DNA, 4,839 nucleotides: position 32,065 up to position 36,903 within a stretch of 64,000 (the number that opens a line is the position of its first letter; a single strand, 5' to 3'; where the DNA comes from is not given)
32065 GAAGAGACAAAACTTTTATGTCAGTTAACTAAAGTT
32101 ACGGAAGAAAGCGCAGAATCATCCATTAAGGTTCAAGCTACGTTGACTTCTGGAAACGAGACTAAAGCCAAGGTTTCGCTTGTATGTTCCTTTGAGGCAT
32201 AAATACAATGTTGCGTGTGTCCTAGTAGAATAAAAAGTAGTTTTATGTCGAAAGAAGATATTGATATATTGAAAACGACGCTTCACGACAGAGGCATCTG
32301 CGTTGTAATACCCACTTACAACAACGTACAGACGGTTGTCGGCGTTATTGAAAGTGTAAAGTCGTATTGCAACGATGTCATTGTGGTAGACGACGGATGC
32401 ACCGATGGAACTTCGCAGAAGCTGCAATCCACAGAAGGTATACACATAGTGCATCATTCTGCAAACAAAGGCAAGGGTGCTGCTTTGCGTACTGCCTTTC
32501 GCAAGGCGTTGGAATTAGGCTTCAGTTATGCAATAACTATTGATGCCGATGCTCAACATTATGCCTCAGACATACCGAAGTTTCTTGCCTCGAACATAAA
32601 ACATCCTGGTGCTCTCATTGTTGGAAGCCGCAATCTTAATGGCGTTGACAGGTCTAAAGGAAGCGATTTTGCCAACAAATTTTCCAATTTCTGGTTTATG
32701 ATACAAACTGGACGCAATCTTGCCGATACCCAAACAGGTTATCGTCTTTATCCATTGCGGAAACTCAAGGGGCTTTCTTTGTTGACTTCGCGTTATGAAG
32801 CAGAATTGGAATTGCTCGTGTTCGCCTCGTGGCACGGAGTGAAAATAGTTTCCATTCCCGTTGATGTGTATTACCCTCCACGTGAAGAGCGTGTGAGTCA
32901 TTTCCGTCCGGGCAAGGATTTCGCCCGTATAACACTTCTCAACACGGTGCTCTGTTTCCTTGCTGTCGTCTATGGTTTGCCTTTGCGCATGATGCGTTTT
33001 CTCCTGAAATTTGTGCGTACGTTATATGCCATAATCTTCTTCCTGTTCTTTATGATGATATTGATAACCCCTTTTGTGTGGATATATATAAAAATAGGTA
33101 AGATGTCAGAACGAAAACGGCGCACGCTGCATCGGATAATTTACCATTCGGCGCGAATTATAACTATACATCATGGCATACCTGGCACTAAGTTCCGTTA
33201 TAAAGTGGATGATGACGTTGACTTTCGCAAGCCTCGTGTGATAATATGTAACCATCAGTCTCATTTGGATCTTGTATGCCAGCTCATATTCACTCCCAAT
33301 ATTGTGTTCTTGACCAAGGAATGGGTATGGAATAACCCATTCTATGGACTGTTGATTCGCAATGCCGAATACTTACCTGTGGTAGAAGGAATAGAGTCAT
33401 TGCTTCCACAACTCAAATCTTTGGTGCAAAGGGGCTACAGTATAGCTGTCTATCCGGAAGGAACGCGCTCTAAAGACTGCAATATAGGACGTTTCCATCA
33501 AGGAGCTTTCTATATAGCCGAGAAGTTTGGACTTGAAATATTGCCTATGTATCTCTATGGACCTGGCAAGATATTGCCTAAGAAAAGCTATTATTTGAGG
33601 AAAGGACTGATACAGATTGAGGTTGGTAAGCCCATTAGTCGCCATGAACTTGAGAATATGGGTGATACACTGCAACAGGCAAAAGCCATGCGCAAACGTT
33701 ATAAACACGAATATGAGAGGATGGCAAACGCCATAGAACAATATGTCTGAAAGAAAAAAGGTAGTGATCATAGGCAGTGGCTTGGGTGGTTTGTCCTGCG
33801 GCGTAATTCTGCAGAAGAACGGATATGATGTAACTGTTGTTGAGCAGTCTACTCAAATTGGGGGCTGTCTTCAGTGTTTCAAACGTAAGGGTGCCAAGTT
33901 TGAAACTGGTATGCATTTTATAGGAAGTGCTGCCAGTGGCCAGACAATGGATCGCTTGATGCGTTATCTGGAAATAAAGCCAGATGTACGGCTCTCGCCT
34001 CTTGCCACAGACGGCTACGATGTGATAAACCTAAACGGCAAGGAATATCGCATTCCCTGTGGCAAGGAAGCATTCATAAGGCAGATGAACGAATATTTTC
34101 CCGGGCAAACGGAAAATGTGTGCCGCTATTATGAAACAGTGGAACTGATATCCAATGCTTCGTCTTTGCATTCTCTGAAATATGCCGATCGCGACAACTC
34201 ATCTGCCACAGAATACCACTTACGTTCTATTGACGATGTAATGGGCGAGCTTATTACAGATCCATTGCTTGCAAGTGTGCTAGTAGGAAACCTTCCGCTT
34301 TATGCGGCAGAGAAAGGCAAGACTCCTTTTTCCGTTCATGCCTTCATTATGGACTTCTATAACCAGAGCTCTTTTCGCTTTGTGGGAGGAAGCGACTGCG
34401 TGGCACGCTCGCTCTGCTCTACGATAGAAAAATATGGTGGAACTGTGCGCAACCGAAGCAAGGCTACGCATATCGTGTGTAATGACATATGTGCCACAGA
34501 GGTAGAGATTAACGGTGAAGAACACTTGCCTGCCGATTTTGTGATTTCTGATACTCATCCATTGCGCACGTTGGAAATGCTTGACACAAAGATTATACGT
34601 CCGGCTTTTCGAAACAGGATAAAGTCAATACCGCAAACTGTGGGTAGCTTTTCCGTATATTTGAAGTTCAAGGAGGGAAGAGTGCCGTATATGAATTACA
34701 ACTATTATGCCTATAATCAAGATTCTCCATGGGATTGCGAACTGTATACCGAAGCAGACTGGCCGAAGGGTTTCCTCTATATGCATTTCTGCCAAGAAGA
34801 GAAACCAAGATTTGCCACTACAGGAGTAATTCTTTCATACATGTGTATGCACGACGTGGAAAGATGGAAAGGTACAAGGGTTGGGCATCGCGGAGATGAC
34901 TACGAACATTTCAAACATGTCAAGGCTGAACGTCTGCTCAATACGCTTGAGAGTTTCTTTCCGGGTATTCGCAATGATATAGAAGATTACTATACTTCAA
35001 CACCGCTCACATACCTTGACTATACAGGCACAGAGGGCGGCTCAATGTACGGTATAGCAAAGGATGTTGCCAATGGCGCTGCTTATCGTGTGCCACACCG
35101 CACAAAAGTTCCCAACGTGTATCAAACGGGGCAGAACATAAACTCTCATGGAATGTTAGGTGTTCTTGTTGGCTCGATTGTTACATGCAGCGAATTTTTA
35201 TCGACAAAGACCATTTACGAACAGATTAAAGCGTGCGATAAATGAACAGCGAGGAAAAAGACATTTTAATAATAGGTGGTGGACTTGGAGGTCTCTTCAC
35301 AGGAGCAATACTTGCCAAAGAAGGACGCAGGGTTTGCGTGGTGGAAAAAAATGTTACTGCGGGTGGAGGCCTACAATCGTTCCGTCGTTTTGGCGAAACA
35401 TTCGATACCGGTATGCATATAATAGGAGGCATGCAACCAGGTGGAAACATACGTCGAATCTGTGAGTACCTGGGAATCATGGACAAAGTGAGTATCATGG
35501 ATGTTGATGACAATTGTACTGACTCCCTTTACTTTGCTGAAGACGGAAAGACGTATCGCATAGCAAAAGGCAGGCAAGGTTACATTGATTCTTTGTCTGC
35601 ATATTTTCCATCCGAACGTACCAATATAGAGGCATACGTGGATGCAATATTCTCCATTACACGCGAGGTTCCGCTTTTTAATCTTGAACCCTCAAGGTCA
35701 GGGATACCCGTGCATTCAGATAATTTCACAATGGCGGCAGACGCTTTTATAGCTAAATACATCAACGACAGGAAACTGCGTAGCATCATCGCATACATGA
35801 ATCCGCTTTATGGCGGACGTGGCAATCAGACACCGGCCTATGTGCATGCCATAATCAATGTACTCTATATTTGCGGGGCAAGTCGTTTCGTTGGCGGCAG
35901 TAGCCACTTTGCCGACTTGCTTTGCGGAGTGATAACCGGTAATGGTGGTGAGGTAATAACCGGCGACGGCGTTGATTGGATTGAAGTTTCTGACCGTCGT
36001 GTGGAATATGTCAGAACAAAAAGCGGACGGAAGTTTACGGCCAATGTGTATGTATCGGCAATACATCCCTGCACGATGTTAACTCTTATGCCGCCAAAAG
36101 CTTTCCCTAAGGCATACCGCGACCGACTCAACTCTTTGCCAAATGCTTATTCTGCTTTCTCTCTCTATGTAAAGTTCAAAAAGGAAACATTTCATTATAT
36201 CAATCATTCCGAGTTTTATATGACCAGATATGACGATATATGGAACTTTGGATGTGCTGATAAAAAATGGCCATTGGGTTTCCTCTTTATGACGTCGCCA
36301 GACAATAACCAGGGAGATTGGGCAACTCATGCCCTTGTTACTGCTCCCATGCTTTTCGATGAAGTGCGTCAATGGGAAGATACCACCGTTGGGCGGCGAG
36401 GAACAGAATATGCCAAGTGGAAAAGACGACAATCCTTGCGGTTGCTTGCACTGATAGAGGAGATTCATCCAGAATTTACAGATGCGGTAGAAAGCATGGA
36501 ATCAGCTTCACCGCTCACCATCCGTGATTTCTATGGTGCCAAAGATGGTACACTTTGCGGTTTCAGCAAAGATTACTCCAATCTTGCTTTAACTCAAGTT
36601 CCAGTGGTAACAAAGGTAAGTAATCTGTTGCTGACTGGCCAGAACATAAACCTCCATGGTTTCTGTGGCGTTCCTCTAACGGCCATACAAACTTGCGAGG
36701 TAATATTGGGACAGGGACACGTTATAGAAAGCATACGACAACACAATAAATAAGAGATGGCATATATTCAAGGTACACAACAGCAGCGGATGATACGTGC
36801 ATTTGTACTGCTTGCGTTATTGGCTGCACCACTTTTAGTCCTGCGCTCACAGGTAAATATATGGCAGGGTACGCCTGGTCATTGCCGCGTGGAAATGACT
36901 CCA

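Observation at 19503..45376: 26-gene co-directional type II PKS/FAS-like lipid cluster of the aryl-polyene / flexirubin class, set among pectin-degradation genes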

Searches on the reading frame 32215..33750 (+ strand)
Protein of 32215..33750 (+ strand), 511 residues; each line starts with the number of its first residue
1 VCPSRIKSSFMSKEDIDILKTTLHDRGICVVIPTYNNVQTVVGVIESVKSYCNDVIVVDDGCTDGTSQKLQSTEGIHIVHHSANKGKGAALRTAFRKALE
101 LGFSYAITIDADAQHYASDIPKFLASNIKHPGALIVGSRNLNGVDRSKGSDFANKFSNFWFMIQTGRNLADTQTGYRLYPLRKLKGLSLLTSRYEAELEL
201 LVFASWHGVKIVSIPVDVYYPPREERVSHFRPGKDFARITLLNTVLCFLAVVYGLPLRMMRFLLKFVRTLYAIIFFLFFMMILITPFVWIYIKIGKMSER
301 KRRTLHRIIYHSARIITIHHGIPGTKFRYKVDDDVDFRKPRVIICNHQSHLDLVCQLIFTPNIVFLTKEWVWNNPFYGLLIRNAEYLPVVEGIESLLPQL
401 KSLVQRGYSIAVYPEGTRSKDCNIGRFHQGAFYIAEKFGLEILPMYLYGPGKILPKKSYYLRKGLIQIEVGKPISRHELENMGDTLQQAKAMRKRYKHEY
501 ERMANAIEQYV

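Call 4: search_protein_families(library=pfam, proteins=[window:32215-33750:+], max_evalue=0.01)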
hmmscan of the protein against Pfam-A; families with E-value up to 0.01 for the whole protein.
window:32215-33750:+ (511 aa): 4 families
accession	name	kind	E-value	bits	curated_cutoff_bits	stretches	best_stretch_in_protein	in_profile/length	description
PF00535.33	Glycos_transf_2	-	1.1e-20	74.7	23.3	1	29-149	1-125/168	Glycosyl transferase family 2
PF01553.26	Acyltransferase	-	8.5e-18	64.9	23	1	337-447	12-131/132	Acyltransferase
PF13704.12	Glyco_tranf_2_4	-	0.00037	21.4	27.5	1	52-112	19-81/98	Glycosyl transferase family 2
PF04028.18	DUF374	-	0.0015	18.6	26.8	0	74-110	28-63/69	Domain of unknown function (DUF374)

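Call 7: search_protein_families(library=ncbifam, proteins=[window:32215-33750:+], max_evalue=0.001)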
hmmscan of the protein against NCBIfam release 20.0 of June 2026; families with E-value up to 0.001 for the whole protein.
window:32215-33750:+ (511 aa): 20 families
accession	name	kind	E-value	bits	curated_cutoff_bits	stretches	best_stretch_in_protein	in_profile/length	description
TIGR04182.1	glyco_TIGR04182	equivalog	8.2e-24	84.5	325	1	28-241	2-212/293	S-layer glycoprotein N-glycosyltransferase AglJ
TIGR00530.1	AGP_acyltrn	subfamily_domain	6e-22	77.8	102.95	1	331-447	8-129/130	1-acylglycerol-3-phosphate O-acyltransferase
NF058614.1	PPMAGASynPpgS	equivalog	1.1e-20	74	370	1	29-220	3-198/226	polyprenyl-phospho-N-acetylgalactosaminyl synthase PpgS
TIGR03937.1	PgaC_IcaA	equivalog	2.8e-10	39.7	422.3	1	24-128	43-150/407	poly-beta-1,6-N-acetyl-D-glucosamine synthase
NF006386.0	PRK08633.1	equivalog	5.5e-10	37.6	1221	1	326-449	426-553/1147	acyl-[ACP]--phospholipid O-acyltransferase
NF007986.1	PRK10714.1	equivalog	6e-09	35.3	529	1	28-281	8-251/316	undecaprenyl-phosphate 4-deoxy-4-formamido-L-arabinose transferase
NF041391.1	DPhHxTase_Halo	equivalog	6.3e-09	35.1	375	1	34-224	3-189/213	dolichyl-phosphate hexose transferase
NF041865.1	EpsU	equivalog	1.7e-07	30.6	700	1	52-115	70-135/394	exopolysaccharide biosynthesis GT2 family glycosyltransferase EpsU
TIGR01556.1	rhamnosyltran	subfamily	2.2e-07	30.3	200.55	1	37-125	6-92/281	rhamnosyltransferase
NF011593.0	PRK15018.1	equivalog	3.5e-07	30.2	501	1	324-475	50-205/245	1-acylglycerol-3-phosphate O-acyltransferase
NF047683.1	TeichurnBiosyTuaG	equivalog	1.5e-06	28.1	400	1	27-122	7-106/252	teichuronic acid biosynthesis protein TuaG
TIGR03965.1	mycofact_glyco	equivalog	2.4e-06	26.7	280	1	26-98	74-153/467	mycofactocin biosynthesis glycosyltransferase MftF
NF041875.1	EPS_EpsD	equivalog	2.5e-06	27.1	370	1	29-98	2-78/325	exopolysaccharide biosynthesis glycosyltransferase EpsD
NF010496.0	PRK13915.1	equivalog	3e-06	26.5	262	1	13-91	18-108/307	glucosyl-3-phosphoglycerate synthase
NF047588.1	GlcsyltransPgfSStrep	equivalog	4e-06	26.2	500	1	39-216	21-193/308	glycosyltransferase PgfS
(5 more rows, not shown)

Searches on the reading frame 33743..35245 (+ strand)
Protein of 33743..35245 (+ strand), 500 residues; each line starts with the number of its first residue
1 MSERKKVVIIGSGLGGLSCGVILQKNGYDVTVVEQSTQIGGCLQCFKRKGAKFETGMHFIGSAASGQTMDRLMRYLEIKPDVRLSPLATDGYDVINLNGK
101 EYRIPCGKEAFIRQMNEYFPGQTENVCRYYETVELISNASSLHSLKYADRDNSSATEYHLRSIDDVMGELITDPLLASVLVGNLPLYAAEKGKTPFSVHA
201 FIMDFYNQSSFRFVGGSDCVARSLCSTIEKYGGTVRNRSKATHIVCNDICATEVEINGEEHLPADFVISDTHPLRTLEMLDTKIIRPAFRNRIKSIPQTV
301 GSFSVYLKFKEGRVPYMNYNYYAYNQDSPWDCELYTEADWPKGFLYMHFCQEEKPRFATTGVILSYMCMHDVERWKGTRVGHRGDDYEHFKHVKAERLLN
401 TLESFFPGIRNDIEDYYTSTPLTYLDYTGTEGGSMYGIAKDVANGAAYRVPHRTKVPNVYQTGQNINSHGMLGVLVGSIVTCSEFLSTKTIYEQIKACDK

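Call 4: search_protein_families(library=pfam, proteins=[window:33743-35245:+], max_evalue=0.01)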
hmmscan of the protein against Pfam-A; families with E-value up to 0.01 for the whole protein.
window:33743-35245:+ (500 aa): 11 families
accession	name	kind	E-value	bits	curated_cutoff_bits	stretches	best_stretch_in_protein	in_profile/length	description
PF01593.30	Amino_oxidase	-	5.9e-20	72.4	19.8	1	14-467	1-421/443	Flavin containing amine oxidoreductase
PF13450.12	NAD_binding_8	-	1.1e-13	51.7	21.9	1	9-76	1-68/68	NAD(P)-binding Rossmann-like domain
PF01266.30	DAO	-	1e-07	32.3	27.9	1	6-57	1-50/353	FAD dependent oxidoreductase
PF00890.30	FAD_binding_2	-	3.7e-07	30.1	20.4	1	7-44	2-39/414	FAD binding domain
PF07992.20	Pyr_redox_2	-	8e-05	22.6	26.1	1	5-38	1-34/291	Pyridine nucleotide-disulphide oxidoreductase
PF00070.33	Pyr_redox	-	0.00015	22.6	22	1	6-40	1-35/82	Pyridine nucleotide-disulphide oxidoreductase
PF01494.25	FAD_binding_3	-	0.0002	21.2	22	1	6-36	3-33/349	FAD binding domain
PF01946.23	Thi4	-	0.00053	19.7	26.2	1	6-42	19-56/235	Thi4 family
PF12831.13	FAD_oxidored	-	0.00092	19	27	1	7-42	2-37/416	FAD dependent oxidoreductase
PF03486.20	HI0933_like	-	0.0016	18.3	50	0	6-40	2-36/244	HI0933-like protein Rossmann domain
PF13738.12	Pyr_redox_3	-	0.0019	18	30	1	8-53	1-46/305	Pyridine nucleotide-disulphide oxidoreductase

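Call 7: search_protein_families(library=ncbifam, proteins=[window:33743-35245:+], max_evalue=0.001)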
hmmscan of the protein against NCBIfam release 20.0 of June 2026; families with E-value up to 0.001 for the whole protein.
window:33743-35245:+ (500 aa): 44 families (the best 25 are shown)
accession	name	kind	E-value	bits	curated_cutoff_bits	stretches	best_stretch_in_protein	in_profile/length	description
TIGR02733.1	desat_CrtD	equivalog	2.4e-32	112.3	549.7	1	5-486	2-489/492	C-3',4' desaturase CrtD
TIGR02730.1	carot_isom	equivalog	1.8e-26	93.1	586.9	1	7-474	3-477/493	carotenoid isomerase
TIGR02734.1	crtI_fam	subfamily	1.9e-23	83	238.1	1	7-463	1-465/504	phytoene desaturase family protein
NF058655.1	CrtID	equivalog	2.1e-16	59.8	640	1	7-465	1-460/478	bifunctional phytoene desaturase/3,4-desaturase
NF045637.1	carotdesatCrtDProt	equivalog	5.2e-16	58.2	580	2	7-56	1-50/485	1-hydroxycarotenoid 3,4-desaturase CrtD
NF005560.0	PRK07233.1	equivalog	1.9e-15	56.6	252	1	6-84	2-78/435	hypothetical protein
NF042421.1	hydcarot_desat_CrtD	equivalog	5.8e-14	51.4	500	1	5-274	2-279/487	1-hydroxycarotenoid 3,4-desaturase CrtD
TIGR03467.1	HpnE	equivalog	5.7e-12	45.7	283.05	1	7-82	1-76/430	hydroxysqualene dehydroxylase HpnE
TIGR00562.1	proto_IX_ox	equivalog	7.1e-09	34.8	97.85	1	4-87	2-85/470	protoporphyrinogen oxidase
NF005548.0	PRK07208.1-4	equivalog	3.2e-08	32.6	389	1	3-59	2-58/488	hypothetical protein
NF008845.0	PRK11883.1-5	equivalog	4.2e-08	31.9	560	1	2-108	2-109/468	protoporphyrinogen oxidase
NF009410.0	PRK12771.1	subfamily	3.6e-07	29.1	516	1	5-43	139-177/566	NAD(P)-binding protein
NF005545.0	PRK07208.1-1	equivalog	4.1e-07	28.7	451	1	2-62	5-66/504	hypothetical protein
NF045599.1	bili_reduct_long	exception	5.4e-07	28.2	750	1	3-45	380-422/641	bilirubin reductase, long form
NF045689.1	BCarotKetCrtO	equivalog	6.6e-07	28.2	1000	0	4-42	3-41/563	beta-carotene ketolase CrtO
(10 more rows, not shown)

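Call 23: find_related_loci(query=window:33743-35245:+, collection=genome_contigs, flank=10000)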
Query window:33743-35245:+ (500 aa) in genome_contigs; peptide patterns used: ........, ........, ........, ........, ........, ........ (x = any residue, [..] = any of these).
447 stretches matched a pattern; 432 encode a relative of the query (tblastn E <= 1e-3); the best 80 are kept; 80 distinct loci.
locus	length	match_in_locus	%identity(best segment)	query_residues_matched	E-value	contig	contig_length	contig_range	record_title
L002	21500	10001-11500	83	1-500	0e+0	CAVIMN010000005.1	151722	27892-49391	bacterium isolate G02624-L1_cleanbin_000003 genome assembly, contig: Spades_G02624-L1_contig_25, whole genome shotgun se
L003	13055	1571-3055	76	1-495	0e+0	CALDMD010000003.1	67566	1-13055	MAG TPA_asm: uncultured Prevotella sp. isolate SRR1747041_bin.42_CONCOCT_v1.1_MAG genome assembly, contig: ERZ808270.68,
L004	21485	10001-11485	78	1-495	0e+0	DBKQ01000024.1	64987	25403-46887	MAG TPA_asm: Prevotella sp. UBA746 UBA746_contig_297, whole genome shotgun sequence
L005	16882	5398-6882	78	1-495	0e+0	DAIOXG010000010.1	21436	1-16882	MAG TPA_asm: Prevotella sp. isolate CTOTU45222 NODE_351_length_21436_cov_4.314017, whole genome shotgun sequence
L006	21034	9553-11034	75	3-496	0e+0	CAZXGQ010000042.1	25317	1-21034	MAG TPA_asm: uncultured Prevotella sp. isolate binchicken_co323_271 genome assembly, contig: NODE_1699_length_25317_cov_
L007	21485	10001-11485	77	1-495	0e+0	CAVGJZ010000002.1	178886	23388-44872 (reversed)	Oscillibacter sp. MSJ-31 isolate H07648-L1_cleanbin_000011 genome assembly, contig: Spades_H07648-L1_contig_9, whole gen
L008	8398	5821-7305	77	1-495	0e+0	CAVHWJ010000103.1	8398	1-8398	uncultured Prevotella sp. isolate H07654-L1_cleanbin_000043 genome assembly, contig: Spades_H07654-L1_contig_6978, whole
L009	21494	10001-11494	72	3-500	0e+0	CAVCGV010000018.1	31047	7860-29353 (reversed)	bacterium isolate G02641-L1_cleanbin_000007 genome assembly, contig: Spades_G02641-L1_contig_561, whole genome shotgun s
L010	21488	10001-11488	73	1-496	0e+0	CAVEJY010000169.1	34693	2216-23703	Acutalibacteraceae bacterium isolate G02616-L1_cleanbin_000030 genome assembly, contig: Spades_G02616-L1_contig_497, who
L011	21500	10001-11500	69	1-500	0e+0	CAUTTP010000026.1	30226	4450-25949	MAG TPA_asm: uncultured Prevotella sp. isolate ERR10228855_bin.18_MetaWRAP_v1.3_MAG genome assembly, contig: ERZ21659581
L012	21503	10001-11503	72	1-500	0e+0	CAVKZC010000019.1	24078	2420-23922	Sphaerochaetaceae bacterium isolate H07658-L1_cleanbin_000004 genome assembly, contig: Spades_H07658-L1_contig_442, whol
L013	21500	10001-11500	71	1-500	0e+0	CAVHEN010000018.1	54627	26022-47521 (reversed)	Oscillospiraceae bacterium isolate H07654-L1_cleanbin_000012 genome assembly, contig: Spades_H07654-L1_contig_350, whole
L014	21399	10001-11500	71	1-500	0e+0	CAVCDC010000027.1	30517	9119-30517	Firmicutes bacterium CAG:103 isolate H07666-L1_cleanbin_000020 genome assembly, contig: Spades_H07666-L1_contig_834, who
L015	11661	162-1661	73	1-500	0e+0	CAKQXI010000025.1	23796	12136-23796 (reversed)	MAG: uncultured Prevotella sp. isolate REFINED_METABAT215_TOP10_CONTIGS_1500_ASSEMBLY_K77_MERGED__Nepal_MoBio_Fiber-Hadz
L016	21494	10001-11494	71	3-500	0e+0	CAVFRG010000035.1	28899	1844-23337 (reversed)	Oscillospiraceae bacterium isolate H07606-L1_cleanbin_000055 genome assembly, contig: Spades_H07606-L1_contig_1261, whol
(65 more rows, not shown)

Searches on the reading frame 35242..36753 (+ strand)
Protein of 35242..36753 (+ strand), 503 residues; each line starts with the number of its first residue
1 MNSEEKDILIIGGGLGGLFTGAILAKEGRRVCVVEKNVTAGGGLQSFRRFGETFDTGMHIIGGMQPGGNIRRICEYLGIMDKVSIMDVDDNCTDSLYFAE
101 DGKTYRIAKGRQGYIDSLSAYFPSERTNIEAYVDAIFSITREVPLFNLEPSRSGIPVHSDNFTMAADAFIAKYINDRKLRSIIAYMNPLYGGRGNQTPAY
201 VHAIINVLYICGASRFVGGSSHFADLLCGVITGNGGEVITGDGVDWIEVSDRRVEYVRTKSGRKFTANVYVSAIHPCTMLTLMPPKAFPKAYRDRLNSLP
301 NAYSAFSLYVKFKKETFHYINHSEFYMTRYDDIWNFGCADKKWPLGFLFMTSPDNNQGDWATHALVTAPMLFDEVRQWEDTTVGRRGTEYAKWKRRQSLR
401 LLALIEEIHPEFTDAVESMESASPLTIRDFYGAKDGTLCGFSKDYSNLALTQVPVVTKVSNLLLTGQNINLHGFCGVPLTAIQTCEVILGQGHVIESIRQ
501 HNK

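Call 4: search_protein_families(library=pfam, proteins=[window:35242-36753:+], max_evalue=0.01)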
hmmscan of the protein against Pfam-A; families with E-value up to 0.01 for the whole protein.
window:35242-36753:+ (503 aa): 8 families
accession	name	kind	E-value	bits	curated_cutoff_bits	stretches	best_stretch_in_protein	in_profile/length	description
PF13450.12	NAD_binding_8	-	2.3e-13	50.6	21.9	1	10-77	1-68/68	NAD(P)-binding Rossmann-like domain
PF01593.30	Amino_oxidase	-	1.5e-10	41.4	19.8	1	15-316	1-295/443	Flavin containing amine oxidoreductase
PF01266.30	DAO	-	2.7e-06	27.6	27.9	1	7-42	1-36/353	FAD dependent oxidoreductase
PF00890.30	FAD_binding_2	-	8.6e-06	25.6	20.4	1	7-42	1-36/414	FAD binding domain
PF01946.23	Thi4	-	1e-05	25.3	26.2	1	4-44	16-57/235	Thi4 family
PF01494.25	FAD_binding_3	-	0.00016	21.5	22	1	7-37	3-33/349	FAD binding domain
PF12831.13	FAD_oxidored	-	0.00034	20.4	27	1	7-44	1-38/416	FAD dependent oxidoreductase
PF03486.20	HI0933_like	-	0.0022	17.9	50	1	7-41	2-36/244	HI0933-like protein Rossmann domain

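Call 7: search_protein_families(library=ncbifam, proteins=[window:35242-36753:+], max_evalue=0.001)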
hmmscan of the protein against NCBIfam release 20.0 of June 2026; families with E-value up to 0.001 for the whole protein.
window:35242-36753:+ (503 aa): 22 families
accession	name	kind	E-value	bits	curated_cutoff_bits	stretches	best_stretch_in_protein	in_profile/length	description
TIGR02733.1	desat_CrtD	equivalog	3.1e-32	111.9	549.7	2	6-93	2-88/492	C-3',4' desaturase CrtD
TIGR02730.1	carot_isom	equivalog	1.6e-22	80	586.9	1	7-467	2-466/493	carotenoid isomerase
NF058655.1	CrtID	equivalog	7.6e-20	71.2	640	2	164-482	163-472/478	bifunctional phytoene desaturase/3,4-desaturase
TIGR02734.1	crtI_fam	subfamily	9.7e-20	70.7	238.1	1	9-345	2-350/504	phytoene desaturase family protein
NF045637.1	carotdesatCrtDProt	equivalog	8e-17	60.9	580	2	169-482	171-473/485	1-hydroxycarotenoid 3,4-desaturase CrtD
NF042421.1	hydcarot_desat_CrtD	equivalog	2.6e-12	46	500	1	8-134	4-125/487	1-hydroxycarotenoid 3,4-desaturase CrtD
NF005560.0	PRK07233.1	equivalog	5.9e-12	45.1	252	1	7-83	2-76/435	hypothetical protein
TIGR03467.1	HpnE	equivalog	1.6e-11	44.2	283.05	1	9-61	2-56/430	hydroxysqualene dehydroxylase HpnE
NF045689.1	BCarotKetCrtO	equivalog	1.3e-07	30.5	1000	0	169-273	190-296/563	beta-carotene ketolase CrtO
TIGR00292.1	TIGR00292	equivalog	3.1e-06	26.6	148.3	1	5-44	21-60/254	sulfide-dependent adenosine diphosphate thiazole synthase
NF005545.0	PRK07208.1-1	equivalog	4.7e-06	25.2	451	1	3-59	5-62/504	hypothetical protein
TIGR02731.1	phytoene_desat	equivalog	4.3e-05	22.4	569.4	1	8-83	2-76/453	15-cis-phytoene desaturase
NF009472.0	PRK12834.1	equivalog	5.3e-05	21.9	476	1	4-54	3-53/550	FAD-binding dehydrogenase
NF005566.0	PRK07236.1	subfamily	6.4e-05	22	333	1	4-38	5-39/386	hypothetical protein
NF004789.0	PRK06134.1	subfamily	0.00011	20.9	747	1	3-43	10-50/581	FAD-dependent oxidoreductase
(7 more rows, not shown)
